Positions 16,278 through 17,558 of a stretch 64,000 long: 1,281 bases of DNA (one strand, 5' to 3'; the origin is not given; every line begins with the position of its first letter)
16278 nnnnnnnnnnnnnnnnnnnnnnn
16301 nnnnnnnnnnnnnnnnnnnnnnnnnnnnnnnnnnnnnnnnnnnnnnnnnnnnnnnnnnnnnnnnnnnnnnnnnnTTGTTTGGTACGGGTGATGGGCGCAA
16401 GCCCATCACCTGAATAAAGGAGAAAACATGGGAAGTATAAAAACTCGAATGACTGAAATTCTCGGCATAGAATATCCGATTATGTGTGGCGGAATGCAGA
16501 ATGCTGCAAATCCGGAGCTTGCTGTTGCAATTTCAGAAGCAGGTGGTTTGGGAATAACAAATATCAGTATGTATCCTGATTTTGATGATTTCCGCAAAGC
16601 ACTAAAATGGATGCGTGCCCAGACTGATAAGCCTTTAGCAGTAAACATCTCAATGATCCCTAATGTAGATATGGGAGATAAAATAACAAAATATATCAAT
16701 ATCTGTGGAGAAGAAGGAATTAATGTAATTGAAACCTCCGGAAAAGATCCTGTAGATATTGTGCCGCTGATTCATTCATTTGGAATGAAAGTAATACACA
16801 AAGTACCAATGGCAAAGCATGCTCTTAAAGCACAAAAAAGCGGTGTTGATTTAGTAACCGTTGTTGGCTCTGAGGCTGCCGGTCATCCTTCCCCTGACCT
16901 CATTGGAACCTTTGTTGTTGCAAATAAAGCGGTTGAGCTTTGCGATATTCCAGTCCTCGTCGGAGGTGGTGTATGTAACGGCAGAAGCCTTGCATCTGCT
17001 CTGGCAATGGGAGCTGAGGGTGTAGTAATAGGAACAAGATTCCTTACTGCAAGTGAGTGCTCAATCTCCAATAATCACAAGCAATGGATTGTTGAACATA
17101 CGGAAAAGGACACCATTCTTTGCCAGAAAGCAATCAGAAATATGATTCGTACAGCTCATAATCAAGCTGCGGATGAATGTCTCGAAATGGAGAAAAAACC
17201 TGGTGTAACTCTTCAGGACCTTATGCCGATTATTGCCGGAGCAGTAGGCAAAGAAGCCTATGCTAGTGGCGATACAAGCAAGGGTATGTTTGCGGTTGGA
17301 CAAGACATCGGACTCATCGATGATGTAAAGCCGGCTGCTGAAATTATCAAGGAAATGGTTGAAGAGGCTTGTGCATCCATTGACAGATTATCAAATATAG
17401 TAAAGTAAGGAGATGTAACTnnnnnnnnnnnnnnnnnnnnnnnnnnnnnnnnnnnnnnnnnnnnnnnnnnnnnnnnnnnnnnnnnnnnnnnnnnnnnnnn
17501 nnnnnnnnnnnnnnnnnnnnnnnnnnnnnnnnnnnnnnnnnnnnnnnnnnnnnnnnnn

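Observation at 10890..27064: Sigma-54-activated acyl-CoA island with two CaiB-type transferases, two ACADs plus EtfBA, two extra ene-reductase types and three importers, but no nameable substrate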

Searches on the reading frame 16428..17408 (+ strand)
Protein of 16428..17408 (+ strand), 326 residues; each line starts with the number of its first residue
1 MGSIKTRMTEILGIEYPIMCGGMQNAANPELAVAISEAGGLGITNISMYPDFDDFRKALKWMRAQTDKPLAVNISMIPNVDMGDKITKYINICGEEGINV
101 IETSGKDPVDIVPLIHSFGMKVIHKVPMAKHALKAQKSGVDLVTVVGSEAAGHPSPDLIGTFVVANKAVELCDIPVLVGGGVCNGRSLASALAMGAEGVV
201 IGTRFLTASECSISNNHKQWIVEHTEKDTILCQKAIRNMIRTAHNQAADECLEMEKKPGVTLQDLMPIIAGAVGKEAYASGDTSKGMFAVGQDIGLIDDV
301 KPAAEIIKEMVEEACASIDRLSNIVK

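Call 3: search_protein_families(library=pfam, proteins=[window:16428-17408:+])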
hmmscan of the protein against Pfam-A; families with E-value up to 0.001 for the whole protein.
window:16428-17408:+ (326 aa): 4 families
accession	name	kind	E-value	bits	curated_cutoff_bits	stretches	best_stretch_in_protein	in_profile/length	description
PF03060.21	NMO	-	3e-48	165.4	28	1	5-313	1-331/331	Nitronate monooxygenase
PF00478.31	IMPDH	-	4.9e-08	32.8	25.6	1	3-211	22-245/345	IMP dehydrogenase / GMP reductase domain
PF01070.24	FMN_dh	-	1.4e-07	31.3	24.9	1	119-209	218-309/350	FMN-dependent dehydrogenase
PF00977.27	His_biosynth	-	2.5e-05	24.3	23.6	1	130-210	33-110/228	Histidine biosynthesis protein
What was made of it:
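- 16428..17408 (+): NMO-family FMN protein (326 aa), related to FabK and to PA1024; proposed NADH-dependent reductase of an activated C=C. PF03060 (call 3).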

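Call 5: search_protein_families(library=ncbifam, proteins=[window:16428-17408:+], max_evalue=0.00001)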
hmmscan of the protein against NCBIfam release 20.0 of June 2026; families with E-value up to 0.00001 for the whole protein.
window:16428-17408:+ (326 aa): 4 families
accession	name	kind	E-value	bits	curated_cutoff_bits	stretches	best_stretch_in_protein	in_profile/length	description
TIGR03151.1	enACPred_II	equivalog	1.5e-62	211.6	453.1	1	5-320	1-306/307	enoyl-[acyl-carrier-protein] reductase FabK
TIGR02814.1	pfaD_fam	subfamily_domain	8.9e-08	31.3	449.25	0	10-123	13-124/444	PfaD family polyunsaturated fatty acid/polyketide biosynthesis protein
TIGR01302.1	IMP_dehydrog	equivalog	1e-06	27.9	481.5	0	3-103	22-119/450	IMP dehydrogenase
TIGR01304.1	IMP_DH_rel_2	equivalog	2.1e-06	27.3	342.1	0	14-55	43-85/365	GuaB3 family IMP dehydrogenase-related protein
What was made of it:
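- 16428..17408 (+): FabK model scores 211 bits against a cut-off of 453 (call 5).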

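Call 30: search_solved_structures(query=window:16428-17408:+, max_evalue=1e-10)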
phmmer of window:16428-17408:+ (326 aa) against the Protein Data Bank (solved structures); distinct sequences matched with E-value up to 1e-10: 17.
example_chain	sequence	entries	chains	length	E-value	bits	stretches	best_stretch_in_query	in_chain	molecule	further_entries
2gjl_A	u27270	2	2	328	5.6e-64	219.4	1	1-316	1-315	hypothetical protein PA1024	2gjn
6e2a_A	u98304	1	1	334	6e-64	219.3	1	1-316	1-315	Nitronate monooxygenase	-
5gvj_A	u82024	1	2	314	9.5e-54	185.8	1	3-323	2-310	Enoyl-[acyl-carrier-protein] reductase [FMN]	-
5gvh_A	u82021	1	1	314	4.6e-53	183.5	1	3-323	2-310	Enoyl-[acyl-carrier-protein] reductase [FMN]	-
3bo9_A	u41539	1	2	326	4.9e-53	183.5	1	3-323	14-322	Putative nitroalkan dioxygenase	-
7l00_A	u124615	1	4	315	5.5e-46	160.3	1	2-314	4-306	Enoyl-Acyl Carrier Protein Reductase FabK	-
9pl0_A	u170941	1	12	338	2.5e-44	154.9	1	6-312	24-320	Enoyl-[acyl-carrier-protein] reductase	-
4iql_A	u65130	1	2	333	1e-43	152.8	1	2-313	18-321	Enoyl-(Acyl-carrier-protein) reductase II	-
2z6i_A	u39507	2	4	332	1.4e-39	139.3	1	4-318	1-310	Trans-2-enoyl-ACP reductase II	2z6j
5lsm_A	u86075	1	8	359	7.6e-22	81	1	111-231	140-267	FMN-dependent nitronate monooxygenase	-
4q4k_A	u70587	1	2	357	2.1e-18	69.7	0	105-313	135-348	Nitronate Monooxygenase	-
4qis_A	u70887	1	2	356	2.4e-18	69.5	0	105-313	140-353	Nitronate monooxygenase family protein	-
4qit_A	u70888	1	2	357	2e-17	66.5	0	105-313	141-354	Nitronate monooxygenase family protein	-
4qiu_A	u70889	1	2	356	3.8e-17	65.6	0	105-313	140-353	Nitronate monooxygenase family protein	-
3bw4_A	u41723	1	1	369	5.4e-14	55.2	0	128-225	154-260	2-nitropropane dioxygenase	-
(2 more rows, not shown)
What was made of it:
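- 16428..17408 (+): PDB hits: PA1024 219 bits, FabK 186 bits (call 30).
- On FabK enoyl-ACP reductase II / nitronate monooxygenase: The best solved relative is the NADH:quinone reductase PA1024 (call 30).
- Closest known: Auxiliary enzymes of unsaturated-acid beta-oxidation and phenylacetate catabolism: FadH. Same: NMO is a FabK relative (calls 5 and 30).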
